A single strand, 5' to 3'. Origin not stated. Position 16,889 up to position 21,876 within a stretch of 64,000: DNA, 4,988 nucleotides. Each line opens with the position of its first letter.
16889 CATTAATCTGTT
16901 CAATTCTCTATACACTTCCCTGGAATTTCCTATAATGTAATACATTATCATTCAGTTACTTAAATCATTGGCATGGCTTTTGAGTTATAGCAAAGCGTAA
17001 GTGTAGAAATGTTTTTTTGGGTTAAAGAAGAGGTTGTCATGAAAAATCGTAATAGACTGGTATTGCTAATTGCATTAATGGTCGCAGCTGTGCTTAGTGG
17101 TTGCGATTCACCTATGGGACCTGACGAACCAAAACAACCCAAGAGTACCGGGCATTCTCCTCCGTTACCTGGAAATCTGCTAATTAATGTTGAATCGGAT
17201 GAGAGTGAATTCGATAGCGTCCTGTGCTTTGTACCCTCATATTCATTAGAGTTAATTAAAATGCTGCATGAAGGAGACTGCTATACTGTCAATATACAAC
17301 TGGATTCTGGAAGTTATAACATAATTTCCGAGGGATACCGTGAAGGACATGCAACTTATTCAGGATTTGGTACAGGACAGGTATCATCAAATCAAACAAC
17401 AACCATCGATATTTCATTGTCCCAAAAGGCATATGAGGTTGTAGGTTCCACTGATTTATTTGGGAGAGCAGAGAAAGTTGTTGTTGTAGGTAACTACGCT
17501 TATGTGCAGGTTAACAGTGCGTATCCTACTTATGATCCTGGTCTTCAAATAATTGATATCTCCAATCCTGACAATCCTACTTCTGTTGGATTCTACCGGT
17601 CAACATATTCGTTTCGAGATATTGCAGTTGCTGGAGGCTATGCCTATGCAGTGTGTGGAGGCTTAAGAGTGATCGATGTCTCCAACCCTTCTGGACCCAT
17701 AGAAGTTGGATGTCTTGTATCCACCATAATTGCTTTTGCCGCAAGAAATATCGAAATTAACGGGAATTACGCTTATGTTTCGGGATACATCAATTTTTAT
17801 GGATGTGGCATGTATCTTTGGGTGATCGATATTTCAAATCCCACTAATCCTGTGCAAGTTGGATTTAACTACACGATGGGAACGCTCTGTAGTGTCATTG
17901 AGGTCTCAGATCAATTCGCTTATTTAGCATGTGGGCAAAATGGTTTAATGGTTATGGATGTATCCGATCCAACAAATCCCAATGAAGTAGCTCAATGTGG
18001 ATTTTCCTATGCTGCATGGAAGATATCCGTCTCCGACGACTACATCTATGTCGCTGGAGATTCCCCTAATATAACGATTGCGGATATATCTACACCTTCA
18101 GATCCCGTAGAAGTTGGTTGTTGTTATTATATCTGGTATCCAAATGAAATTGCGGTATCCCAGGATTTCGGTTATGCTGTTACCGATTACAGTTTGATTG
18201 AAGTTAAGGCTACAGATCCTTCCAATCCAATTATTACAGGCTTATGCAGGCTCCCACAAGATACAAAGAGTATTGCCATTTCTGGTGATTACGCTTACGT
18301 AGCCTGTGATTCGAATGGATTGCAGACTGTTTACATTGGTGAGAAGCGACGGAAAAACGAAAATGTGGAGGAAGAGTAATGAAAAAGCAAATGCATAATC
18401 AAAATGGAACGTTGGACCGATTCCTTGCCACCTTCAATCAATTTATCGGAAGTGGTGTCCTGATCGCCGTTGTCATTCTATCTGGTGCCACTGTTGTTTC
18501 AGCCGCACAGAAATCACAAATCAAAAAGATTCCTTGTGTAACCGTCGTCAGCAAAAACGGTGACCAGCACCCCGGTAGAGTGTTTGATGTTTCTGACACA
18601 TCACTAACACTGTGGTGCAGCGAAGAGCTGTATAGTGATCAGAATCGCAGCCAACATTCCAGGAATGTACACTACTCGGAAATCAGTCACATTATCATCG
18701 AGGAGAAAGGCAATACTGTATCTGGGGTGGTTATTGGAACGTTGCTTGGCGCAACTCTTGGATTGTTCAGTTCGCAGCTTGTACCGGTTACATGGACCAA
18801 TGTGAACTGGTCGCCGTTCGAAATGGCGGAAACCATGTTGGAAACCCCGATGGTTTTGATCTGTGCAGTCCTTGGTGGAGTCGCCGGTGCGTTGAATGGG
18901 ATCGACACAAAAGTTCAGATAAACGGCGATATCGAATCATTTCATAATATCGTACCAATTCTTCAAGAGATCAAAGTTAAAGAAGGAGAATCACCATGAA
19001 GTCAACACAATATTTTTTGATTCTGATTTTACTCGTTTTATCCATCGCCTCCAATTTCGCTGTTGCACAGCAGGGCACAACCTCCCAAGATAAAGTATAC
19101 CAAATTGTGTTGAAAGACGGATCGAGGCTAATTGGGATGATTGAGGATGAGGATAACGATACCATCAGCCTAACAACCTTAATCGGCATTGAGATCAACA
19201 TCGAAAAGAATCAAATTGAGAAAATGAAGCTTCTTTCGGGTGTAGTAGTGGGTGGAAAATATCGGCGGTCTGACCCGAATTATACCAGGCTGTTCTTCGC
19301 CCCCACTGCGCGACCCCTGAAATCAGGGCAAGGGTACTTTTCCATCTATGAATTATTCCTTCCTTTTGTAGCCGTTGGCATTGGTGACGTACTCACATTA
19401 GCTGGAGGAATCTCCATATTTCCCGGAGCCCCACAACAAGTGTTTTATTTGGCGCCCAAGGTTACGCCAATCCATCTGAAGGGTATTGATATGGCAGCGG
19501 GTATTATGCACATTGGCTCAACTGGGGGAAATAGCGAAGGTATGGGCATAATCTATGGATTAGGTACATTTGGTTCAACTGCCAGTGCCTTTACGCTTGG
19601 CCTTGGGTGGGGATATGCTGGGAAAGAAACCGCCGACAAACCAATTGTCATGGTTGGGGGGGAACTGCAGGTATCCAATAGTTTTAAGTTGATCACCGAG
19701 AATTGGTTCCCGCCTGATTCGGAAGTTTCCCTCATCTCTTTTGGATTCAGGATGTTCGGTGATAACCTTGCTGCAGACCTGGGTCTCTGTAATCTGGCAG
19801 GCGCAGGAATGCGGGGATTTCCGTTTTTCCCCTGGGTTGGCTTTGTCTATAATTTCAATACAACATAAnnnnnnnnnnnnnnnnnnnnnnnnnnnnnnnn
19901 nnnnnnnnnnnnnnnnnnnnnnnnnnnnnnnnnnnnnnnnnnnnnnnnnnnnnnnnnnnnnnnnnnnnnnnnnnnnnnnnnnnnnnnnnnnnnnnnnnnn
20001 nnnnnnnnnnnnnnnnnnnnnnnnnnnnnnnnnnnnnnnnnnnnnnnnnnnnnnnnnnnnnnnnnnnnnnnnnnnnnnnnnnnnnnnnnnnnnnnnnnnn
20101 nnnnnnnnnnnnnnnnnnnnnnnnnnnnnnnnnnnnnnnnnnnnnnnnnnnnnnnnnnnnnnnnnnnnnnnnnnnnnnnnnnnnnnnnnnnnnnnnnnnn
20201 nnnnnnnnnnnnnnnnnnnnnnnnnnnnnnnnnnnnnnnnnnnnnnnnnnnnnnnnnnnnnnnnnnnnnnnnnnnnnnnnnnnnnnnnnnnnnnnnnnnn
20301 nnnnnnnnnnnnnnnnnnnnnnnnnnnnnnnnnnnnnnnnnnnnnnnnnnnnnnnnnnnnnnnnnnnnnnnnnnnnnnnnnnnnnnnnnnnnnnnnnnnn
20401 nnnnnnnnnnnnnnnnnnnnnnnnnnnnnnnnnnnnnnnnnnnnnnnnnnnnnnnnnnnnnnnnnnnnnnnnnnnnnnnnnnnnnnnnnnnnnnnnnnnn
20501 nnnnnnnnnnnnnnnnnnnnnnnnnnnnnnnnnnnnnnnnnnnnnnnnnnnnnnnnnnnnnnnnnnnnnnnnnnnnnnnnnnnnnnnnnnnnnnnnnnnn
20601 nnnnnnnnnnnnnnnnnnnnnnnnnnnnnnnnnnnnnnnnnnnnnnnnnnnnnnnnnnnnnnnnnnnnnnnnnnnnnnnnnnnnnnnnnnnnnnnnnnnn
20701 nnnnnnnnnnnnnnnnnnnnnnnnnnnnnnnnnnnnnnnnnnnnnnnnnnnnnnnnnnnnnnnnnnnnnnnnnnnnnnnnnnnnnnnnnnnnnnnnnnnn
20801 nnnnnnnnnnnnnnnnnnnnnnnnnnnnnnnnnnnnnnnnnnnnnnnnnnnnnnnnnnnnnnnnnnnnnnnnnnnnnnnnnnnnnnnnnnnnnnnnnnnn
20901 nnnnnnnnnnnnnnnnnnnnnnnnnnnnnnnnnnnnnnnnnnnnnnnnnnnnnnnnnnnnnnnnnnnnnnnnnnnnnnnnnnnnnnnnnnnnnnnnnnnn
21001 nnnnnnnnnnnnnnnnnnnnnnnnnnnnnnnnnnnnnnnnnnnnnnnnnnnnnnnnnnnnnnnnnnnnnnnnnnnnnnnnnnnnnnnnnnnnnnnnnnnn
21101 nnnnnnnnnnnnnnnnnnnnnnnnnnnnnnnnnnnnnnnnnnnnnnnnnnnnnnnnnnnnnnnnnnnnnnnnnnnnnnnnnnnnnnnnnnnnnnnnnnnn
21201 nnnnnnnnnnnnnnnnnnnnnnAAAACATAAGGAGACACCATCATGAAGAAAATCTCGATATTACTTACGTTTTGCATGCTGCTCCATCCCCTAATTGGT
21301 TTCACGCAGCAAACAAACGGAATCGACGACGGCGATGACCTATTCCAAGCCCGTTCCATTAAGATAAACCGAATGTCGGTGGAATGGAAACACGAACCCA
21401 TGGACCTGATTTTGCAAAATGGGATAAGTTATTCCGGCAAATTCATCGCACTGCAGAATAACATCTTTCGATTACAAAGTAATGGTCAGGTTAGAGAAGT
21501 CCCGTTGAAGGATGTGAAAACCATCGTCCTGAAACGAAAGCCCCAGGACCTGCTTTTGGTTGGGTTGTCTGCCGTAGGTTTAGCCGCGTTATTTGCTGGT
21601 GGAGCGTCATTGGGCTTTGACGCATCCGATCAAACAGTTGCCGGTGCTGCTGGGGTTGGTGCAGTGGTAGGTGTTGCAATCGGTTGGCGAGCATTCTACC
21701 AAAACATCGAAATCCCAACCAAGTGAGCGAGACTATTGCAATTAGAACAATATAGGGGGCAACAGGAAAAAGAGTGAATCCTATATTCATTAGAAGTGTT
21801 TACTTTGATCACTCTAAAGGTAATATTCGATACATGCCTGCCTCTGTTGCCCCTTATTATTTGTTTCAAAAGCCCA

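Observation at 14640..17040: Shared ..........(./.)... -24/-12-like motif upstream of two genes next to a second NtrC-type two-component system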

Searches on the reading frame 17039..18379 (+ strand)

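Call 8: search_protein_families(library=pfam, proteins=[window:17039-18379:+], max_evalue=0.01)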
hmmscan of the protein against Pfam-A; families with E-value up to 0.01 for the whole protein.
window:17039-18379:+ (446 aa): 2 families
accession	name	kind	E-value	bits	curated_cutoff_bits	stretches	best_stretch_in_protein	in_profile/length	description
PF08309.17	LVIVD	-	9.2e-50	166.2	20.2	6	287-320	7-40/42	LVIVD repeat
PF09826.15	Beta_propel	-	0.00011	21.6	22.4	0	126-206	49-129/495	Beta propeller domain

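Call 83: search_protein_families(library=ncbifam, proteins=[window:17039-18379:+], max_evalue=0.001)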
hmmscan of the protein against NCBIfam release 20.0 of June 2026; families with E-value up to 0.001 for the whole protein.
window:17039-18379:+ (446 aa): 1 family
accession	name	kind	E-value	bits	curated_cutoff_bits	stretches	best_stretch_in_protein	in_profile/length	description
TIGR04312.1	choice_anch_B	subfamily_domain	2.1e-12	47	100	1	165-323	51-227/364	choice-of-anchor B family protein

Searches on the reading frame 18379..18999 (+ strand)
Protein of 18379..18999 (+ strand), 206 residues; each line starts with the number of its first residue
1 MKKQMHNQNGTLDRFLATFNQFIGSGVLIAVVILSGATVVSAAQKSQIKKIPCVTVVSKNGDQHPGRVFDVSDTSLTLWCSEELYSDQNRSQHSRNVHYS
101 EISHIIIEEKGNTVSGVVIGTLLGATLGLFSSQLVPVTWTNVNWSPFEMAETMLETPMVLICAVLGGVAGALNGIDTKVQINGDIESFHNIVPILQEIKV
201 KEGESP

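Call 8: search_protein_families(library=pfam, proteins=[window:18379-18999:+], max_evalue=0.01)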
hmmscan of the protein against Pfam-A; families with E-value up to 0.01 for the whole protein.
window:18379-18999:+ (206 aa): 1 family
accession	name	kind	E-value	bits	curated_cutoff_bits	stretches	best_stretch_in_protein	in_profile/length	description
PF23494.1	bPH_10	-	0.002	18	27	1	114-172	15-72/151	YqeB-like bacterial PH domain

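Call 83: search_protein_families(library=ncbifam, proteins=[window:18379-18999:+], max_evalue=0.001)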
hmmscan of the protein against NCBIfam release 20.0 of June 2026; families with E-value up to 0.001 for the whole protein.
window:18379-18999:+ (206 aa): 0 families

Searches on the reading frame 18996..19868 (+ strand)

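Call 8: search_protein_families(library=pfam, proteins=[window:18996-19868:+], max_evalue=0.01)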
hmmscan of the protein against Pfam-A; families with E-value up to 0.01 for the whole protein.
window:18996-19868:+ (290 aa): 0 families

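Call 83: search_protein_families(library=ncbifam, proteins=[window:18996-19868:+], max_evalue=0.001)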
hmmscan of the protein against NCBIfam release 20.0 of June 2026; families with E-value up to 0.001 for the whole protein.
window:18996-19868:+ (290 aa): 2 families
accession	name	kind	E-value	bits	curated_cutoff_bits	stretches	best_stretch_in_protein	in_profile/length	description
TIGR02603.1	CxxCH_TIGR02603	domain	4.6e-05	23.4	68.15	1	33-80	59-106/134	putative heme-binding domain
NF047432.1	LA_3334_fam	equivalog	8e-05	22.3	200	1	25-78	50-102/280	LA_3334 family protein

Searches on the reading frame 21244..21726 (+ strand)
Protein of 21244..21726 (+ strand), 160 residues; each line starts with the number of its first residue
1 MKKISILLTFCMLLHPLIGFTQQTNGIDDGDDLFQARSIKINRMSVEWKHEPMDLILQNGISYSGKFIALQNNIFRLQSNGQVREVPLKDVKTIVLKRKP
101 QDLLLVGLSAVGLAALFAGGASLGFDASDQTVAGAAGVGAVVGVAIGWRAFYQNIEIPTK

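Call 7: search_protein_families(library=pfam, proteins=[window:21244-21726:+], max_evalue=0.01)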
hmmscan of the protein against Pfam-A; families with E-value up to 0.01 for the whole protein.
window:21244-21726:+ (160 aa): 2 families
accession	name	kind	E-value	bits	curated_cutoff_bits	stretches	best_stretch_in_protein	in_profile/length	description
PF18045.7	ISP3_C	-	0.0035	17.8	27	1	53-100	15-63/110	ISP3 C-terminal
PF18161.7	ISP1_C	-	0.0071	16.6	25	0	68-99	28-59/107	ISP1 C-terminal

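Call 83: search_protein_families(library=ncbifam, proteins=[window:21244-21726:+], max_evalue=0.001)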
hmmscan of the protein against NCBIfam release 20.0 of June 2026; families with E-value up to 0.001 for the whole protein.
window:21244-21726:+ (160 aa): 0 families
